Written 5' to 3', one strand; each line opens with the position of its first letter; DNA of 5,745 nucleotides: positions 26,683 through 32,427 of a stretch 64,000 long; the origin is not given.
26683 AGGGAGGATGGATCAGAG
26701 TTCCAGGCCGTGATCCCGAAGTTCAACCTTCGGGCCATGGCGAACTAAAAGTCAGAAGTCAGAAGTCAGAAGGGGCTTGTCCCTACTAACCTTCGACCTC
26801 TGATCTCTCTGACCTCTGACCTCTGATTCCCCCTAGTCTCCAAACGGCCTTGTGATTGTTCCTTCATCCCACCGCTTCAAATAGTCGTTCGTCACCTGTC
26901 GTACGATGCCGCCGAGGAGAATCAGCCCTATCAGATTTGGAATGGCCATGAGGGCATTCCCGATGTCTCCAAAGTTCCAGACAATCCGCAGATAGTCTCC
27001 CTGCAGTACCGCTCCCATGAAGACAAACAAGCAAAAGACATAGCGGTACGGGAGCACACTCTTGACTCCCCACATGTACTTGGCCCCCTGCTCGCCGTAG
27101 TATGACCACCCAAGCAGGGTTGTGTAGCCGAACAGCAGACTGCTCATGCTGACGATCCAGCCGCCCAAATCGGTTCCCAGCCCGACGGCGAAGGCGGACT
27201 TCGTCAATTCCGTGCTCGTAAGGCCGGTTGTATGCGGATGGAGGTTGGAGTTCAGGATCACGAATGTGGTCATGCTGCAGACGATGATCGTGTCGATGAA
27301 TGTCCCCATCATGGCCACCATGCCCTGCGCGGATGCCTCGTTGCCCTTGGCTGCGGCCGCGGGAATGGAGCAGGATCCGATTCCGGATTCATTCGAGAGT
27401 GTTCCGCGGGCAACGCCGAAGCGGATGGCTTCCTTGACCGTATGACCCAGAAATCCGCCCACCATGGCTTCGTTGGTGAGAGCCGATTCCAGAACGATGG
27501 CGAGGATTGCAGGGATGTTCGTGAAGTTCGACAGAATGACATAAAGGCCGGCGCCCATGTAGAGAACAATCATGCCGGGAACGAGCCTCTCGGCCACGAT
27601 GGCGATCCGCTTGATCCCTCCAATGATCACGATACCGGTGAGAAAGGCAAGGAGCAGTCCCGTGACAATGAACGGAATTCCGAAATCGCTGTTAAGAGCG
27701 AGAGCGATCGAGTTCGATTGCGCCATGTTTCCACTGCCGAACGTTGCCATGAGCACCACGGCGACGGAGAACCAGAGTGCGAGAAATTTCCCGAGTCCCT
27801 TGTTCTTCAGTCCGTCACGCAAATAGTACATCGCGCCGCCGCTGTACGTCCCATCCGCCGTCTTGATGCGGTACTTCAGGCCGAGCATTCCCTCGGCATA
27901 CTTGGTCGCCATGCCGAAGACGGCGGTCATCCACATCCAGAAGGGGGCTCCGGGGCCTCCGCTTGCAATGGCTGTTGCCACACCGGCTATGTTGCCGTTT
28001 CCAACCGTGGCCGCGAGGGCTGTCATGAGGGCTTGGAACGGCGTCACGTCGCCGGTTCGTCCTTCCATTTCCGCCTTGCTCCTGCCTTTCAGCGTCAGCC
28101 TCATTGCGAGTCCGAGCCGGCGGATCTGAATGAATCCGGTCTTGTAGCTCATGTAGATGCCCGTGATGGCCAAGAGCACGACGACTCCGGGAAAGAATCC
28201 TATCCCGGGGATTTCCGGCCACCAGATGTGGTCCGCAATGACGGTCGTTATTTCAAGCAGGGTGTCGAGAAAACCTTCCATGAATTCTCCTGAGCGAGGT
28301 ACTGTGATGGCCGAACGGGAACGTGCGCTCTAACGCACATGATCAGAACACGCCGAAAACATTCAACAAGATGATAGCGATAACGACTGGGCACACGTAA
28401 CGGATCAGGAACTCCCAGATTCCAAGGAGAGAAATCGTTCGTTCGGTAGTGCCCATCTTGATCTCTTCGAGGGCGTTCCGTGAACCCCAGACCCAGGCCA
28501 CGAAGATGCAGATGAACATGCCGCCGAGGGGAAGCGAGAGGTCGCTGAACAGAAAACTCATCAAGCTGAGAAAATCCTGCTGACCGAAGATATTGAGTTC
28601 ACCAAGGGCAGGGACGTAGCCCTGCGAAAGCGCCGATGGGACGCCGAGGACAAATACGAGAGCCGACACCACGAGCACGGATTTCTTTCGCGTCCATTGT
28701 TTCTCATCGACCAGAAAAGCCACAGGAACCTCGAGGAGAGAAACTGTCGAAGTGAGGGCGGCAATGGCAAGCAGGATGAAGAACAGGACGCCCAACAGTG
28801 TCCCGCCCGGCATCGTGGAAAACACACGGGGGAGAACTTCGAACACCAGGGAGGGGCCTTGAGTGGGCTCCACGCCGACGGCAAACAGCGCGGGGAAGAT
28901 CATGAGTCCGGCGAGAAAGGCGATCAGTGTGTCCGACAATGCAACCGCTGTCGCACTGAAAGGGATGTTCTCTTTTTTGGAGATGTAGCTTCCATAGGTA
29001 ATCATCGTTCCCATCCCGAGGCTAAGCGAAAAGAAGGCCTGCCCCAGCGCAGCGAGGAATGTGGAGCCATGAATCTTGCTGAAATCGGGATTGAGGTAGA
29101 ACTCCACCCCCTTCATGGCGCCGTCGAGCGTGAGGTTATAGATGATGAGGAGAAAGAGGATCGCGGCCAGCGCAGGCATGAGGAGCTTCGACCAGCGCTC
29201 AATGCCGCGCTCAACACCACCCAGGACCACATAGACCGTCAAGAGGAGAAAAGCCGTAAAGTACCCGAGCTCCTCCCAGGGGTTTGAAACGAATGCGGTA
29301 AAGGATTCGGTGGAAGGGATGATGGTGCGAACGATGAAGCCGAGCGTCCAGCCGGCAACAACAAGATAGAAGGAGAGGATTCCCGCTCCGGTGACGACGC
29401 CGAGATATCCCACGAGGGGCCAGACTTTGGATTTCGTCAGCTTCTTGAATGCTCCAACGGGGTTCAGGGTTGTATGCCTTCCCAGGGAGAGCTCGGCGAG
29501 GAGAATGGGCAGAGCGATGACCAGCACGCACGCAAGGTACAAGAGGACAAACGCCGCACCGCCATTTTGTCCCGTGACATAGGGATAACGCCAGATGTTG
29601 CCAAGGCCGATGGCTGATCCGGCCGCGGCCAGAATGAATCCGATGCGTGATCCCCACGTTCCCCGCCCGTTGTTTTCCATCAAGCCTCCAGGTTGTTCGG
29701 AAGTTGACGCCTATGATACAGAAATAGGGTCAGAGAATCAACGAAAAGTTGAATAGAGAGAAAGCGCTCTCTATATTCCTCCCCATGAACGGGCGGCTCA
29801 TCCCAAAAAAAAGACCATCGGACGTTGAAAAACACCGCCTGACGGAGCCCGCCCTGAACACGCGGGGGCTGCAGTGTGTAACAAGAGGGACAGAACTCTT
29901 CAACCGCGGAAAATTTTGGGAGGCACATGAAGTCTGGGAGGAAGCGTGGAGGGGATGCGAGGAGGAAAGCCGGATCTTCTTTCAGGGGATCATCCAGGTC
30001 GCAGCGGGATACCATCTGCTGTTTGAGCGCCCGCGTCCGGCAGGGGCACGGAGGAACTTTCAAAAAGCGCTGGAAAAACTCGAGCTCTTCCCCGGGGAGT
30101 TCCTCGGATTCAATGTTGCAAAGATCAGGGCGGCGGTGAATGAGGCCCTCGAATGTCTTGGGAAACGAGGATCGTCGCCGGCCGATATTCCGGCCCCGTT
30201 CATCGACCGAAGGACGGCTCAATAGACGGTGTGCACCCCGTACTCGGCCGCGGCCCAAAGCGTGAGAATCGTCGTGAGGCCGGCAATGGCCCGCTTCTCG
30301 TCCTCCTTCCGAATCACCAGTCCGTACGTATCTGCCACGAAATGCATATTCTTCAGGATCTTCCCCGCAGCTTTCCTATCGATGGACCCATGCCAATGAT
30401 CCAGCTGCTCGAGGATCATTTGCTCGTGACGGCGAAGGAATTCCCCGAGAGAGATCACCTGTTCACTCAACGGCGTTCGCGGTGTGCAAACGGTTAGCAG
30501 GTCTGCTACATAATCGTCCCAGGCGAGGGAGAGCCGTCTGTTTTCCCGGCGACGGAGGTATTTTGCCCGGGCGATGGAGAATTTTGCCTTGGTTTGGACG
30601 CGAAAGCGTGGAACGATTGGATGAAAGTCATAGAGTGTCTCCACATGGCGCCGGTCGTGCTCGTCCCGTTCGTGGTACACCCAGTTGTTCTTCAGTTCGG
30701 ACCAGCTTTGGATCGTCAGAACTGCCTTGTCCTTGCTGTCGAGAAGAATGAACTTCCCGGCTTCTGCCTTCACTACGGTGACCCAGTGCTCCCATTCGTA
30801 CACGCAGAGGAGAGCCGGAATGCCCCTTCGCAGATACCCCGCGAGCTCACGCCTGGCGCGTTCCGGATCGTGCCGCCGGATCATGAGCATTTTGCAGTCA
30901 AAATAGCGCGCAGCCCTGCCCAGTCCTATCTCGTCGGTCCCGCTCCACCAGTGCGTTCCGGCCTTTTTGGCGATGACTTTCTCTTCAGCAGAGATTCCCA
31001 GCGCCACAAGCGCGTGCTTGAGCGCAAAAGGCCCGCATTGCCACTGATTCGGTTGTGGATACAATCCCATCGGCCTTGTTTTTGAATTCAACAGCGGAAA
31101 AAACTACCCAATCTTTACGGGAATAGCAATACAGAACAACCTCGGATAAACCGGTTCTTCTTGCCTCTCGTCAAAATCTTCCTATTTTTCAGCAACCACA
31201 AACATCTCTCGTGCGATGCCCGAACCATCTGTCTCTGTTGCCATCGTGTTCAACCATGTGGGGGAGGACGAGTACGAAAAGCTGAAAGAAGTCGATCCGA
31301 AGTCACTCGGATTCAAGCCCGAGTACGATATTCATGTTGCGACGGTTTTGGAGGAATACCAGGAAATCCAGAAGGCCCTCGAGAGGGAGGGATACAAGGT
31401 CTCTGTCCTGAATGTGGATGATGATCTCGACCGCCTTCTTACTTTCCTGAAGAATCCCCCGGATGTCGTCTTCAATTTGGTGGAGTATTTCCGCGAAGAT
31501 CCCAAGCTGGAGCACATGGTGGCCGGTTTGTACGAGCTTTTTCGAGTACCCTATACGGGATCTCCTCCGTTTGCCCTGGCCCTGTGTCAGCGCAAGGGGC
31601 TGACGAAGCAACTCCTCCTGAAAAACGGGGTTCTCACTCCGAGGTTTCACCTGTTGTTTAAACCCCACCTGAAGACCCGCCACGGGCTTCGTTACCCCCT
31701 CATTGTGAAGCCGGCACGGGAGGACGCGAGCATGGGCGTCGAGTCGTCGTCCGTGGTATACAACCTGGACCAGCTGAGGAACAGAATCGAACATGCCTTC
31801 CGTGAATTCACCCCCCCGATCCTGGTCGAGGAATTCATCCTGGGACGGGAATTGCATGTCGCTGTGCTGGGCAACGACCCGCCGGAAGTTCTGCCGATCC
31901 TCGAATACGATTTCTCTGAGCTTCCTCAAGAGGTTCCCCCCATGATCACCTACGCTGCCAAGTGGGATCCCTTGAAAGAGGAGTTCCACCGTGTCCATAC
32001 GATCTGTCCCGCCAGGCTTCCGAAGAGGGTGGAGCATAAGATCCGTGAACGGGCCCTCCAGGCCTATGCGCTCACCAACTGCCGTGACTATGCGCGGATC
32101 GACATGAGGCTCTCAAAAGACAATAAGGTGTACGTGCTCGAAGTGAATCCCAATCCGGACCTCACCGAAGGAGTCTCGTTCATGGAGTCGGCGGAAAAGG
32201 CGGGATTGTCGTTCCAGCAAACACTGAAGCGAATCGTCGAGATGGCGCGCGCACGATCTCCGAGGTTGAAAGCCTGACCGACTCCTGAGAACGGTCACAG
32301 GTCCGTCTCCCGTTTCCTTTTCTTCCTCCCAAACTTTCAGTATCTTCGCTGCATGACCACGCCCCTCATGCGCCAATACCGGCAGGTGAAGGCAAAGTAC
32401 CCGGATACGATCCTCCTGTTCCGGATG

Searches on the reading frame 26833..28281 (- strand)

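Call 55: search_protein_families(library=pfam, proteins=[window:26833-28281:-], max_evalue=0.00001)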
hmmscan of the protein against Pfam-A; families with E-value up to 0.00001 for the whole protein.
window:26833-28281:- (482 aa): 1 family
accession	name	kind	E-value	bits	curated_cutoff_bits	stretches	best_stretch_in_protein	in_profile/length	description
PF01235.23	Na_Ala_symp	-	1e-125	420.5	24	1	73-475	7-387/392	Sodium:alanine symporter family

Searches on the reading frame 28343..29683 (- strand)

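Call 55: search_protein_families(library=pfam, proteins=[window:28343-29683:-], max_evalue=0.00001)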
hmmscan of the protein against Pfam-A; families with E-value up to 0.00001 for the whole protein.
window:28343-29683:- (446 aa): 1 family
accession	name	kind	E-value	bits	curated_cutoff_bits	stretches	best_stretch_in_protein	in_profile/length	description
PF00209.24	SNF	-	9.6e-61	206.5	27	2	143-441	181-479/524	Sodium:neurotransmitter symporter family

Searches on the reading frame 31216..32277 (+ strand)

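Call 3: search_protein_families(library=pfam, proteins=[window:31216-32277:+], max_evalue=0.01)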
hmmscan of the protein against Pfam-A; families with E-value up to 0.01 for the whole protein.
window:31216-32277:+ (353 aa): 5 families
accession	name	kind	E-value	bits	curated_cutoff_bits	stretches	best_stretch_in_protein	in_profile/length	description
PF07478.18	Dala_Dala_lig_C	-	3.9e-38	131.5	24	1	155-342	32-204/204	D-ala D-ala ligase C-terminus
PF13535.11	ATP-grasp_4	-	4.5e-06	26.8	27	1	159-312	2-150/160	ATP-grasp domain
PF02655.19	ATP-grasp_3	-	2.2e-05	25.1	23.2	1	127-313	4-156/160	ATP-grasp domain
PF03133.20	TTL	-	0.0012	18.5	20.1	1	275-318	219-263/292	Tubulin-tyrosine ligase family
PF08443.16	RimK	-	0.0022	18.1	21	0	274-318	129-171/188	RimK-like ATP-grasp domain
